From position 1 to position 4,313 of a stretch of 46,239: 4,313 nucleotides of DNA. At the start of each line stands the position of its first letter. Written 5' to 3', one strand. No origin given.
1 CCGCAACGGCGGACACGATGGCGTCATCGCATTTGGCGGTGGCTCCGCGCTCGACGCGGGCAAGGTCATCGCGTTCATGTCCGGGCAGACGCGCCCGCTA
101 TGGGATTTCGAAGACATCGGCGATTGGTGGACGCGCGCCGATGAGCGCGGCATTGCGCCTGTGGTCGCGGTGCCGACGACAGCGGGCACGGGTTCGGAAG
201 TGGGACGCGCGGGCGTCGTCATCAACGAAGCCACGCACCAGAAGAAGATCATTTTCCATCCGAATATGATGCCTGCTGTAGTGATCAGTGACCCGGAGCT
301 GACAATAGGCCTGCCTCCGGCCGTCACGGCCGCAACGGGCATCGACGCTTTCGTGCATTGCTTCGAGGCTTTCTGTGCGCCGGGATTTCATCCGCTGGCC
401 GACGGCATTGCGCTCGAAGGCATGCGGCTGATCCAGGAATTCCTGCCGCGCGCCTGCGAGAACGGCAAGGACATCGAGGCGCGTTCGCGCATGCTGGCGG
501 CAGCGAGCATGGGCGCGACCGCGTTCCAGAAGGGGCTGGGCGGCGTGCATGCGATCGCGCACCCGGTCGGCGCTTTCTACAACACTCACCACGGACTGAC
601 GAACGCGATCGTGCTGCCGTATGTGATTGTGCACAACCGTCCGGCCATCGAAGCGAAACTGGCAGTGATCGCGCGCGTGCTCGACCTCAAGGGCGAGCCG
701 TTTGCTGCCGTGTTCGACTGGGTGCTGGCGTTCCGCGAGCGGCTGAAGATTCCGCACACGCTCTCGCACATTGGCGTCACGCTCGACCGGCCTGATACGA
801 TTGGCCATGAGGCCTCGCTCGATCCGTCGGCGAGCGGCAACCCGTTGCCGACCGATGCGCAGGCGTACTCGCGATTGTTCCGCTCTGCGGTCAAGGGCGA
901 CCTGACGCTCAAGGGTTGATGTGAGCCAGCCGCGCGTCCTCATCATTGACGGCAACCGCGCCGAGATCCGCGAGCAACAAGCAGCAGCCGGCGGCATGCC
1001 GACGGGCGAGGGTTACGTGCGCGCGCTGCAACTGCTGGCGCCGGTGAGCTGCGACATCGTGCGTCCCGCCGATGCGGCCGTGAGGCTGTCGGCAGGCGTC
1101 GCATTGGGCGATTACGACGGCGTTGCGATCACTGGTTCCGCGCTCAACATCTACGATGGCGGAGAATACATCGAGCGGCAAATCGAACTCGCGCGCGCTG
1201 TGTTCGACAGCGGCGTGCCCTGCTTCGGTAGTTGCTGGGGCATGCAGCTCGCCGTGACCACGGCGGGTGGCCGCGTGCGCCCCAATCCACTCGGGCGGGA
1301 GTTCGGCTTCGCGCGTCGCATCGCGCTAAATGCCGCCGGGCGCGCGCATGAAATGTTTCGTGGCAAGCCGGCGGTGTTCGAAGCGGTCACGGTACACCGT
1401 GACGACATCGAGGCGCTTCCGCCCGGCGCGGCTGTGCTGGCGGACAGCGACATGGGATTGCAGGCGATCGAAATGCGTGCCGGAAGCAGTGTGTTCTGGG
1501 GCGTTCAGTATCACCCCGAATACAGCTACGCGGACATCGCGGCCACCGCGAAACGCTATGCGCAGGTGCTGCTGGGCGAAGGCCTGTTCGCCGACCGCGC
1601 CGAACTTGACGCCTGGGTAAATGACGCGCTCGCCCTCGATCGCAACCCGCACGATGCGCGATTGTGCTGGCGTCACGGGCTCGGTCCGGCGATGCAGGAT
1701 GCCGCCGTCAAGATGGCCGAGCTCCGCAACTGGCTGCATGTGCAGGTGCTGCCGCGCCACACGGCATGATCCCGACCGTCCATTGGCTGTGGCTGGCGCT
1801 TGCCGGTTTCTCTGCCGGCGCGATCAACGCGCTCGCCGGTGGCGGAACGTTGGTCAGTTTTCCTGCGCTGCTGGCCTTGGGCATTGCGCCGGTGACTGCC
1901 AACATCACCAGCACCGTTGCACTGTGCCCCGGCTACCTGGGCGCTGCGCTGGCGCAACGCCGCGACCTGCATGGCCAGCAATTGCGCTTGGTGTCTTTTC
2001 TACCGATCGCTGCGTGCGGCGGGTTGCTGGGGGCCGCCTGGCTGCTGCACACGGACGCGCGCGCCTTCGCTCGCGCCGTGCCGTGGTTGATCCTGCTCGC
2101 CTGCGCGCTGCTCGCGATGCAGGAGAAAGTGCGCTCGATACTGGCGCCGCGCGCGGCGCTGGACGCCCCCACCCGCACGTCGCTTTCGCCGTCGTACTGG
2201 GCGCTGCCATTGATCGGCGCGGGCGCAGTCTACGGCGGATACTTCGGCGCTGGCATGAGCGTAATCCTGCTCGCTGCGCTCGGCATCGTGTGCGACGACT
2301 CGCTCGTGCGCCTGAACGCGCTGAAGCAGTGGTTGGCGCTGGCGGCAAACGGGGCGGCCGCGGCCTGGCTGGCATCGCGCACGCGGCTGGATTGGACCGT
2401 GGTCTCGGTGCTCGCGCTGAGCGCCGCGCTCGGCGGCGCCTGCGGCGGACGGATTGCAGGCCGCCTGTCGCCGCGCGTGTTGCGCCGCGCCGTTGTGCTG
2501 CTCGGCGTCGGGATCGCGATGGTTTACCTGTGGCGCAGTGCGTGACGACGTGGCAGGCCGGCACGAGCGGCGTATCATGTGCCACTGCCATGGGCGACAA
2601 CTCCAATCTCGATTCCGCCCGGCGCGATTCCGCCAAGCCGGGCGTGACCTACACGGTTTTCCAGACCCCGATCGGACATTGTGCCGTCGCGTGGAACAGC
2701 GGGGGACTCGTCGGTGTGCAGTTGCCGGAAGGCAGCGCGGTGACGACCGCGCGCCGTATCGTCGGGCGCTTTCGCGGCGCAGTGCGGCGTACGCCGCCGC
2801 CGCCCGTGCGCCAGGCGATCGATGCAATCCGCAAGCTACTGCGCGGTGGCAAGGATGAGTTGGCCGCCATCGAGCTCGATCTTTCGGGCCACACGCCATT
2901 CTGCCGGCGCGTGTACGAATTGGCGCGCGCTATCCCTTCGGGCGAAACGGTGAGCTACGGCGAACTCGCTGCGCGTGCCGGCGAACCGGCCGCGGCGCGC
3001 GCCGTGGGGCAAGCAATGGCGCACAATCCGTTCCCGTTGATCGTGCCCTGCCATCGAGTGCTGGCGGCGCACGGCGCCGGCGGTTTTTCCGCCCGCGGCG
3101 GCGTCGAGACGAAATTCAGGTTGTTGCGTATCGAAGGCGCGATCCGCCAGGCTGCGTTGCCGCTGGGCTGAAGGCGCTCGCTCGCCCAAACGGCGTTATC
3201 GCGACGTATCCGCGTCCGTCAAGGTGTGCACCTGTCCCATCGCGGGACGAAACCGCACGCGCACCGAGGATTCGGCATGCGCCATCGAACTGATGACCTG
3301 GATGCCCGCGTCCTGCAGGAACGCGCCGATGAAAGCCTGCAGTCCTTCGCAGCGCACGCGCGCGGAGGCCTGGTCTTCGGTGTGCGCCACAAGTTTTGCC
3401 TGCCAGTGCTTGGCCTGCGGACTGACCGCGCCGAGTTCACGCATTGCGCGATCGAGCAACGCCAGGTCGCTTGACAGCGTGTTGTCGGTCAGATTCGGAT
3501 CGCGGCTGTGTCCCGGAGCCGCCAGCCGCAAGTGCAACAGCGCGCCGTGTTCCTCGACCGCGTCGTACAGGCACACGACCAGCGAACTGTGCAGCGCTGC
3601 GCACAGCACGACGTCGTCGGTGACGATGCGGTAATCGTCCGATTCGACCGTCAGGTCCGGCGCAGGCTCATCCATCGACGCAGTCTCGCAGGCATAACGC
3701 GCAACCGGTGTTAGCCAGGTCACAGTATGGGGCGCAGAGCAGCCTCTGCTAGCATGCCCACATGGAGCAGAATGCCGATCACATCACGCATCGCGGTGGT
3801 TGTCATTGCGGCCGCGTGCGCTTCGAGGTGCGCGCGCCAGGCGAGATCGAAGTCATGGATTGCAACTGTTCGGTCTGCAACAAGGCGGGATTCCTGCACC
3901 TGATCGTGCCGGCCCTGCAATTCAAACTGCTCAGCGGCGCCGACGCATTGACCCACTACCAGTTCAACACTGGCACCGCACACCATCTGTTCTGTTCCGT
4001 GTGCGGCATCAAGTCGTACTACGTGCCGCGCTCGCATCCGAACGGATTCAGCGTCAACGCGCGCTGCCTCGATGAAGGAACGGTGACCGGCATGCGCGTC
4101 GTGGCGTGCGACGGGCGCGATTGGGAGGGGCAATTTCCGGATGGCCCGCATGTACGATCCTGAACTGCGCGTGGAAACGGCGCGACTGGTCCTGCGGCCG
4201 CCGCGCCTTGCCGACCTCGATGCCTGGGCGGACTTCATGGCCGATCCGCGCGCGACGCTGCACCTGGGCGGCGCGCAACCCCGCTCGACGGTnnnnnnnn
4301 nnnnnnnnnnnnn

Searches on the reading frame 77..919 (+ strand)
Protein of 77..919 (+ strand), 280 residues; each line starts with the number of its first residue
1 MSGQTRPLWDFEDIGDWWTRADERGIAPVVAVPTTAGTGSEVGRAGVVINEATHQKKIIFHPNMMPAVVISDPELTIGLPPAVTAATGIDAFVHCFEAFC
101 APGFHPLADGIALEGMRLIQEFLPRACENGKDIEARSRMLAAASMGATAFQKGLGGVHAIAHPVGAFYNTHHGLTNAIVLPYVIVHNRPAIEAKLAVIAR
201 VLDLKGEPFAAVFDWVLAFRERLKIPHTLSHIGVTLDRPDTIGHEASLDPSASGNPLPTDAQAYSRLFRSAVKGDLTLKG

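Call 18: search_protein_families(library=pfam, proteins=[window:77-919:+], max_evalue=0.00001)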
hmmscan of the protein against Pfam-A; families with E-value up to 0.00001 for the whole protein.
window:77-919:+ (280 aa): 2 families
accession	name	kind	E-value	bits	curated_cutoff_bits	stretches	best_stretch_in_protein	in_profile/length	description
PF25137.1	ADH_Fe_C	-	1.3e-39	136.4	27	1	84-271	1-193/194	Fe-containing alcohol dehydrogenase family, C-terminal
PF00465.25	Fe-ADH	-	3.3e-14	53.3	31.3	1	8-73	107-168/168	Iron-containing alcohol dehydrogenase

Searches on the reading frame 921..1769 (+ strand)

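Call 18: search_protein_families(library=pfam, proteins=[window:921-1769:+], max_evalue=0.00001)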
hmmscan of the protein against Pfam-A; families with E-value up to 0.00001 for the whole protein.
window:921-1769:+ (282 aa): 2 families
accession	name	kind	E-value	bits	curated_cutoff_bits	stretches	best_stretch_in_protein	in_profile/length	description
PF00117.34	GATase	-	2e-19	70.5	22.8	1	42-202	22-174/190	Glutamine amidotransferase class-I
PF07722.19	Peptidase_C26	-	4.8e-10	40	20.5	1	87-200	94-219/219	Peptidase C26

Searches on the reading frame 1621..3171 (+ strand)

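Call 18: search_protein_families(library=pfam, proteins=[window:1621-3171:+], max_evalue=0.00001)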
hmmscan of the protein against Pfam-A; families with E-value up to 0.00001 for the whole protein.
window:1621-3171:+ (516 aa): 1 family
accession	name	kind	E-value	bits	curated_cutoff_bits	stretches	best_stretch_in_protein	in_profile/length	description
PF01035.26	DNA_binding_1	-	3.7e-29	100.8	27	1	426-506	1-80/81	6-O-methylguanine DNA methyltransferase, DNA binding domain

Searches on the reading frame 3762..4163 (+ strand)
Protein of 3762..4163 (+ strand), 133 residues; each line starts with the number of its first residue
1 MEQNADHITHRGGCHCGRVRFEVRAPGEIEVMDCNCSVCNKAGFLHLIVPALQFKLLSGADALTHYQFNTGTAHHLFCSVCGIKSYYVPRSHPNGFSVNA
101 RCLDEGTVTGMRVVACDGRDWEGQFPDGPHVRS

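Call 18: search_protein_families(library=pfam, proteins=[window:3762-4163:+], max_evalue=0.00001)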
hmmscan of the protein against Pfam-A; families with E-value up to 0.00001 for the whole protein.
window:3762-4163:+ (133 aa): 1 family
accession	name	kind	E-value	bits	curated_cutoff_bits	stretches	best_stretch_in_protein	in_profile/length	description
PF04828.22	GFA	-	1.4e-14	54.6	24.3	1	10-106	2-102/115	Glutathione-dependent formaldehyde-activating enzyme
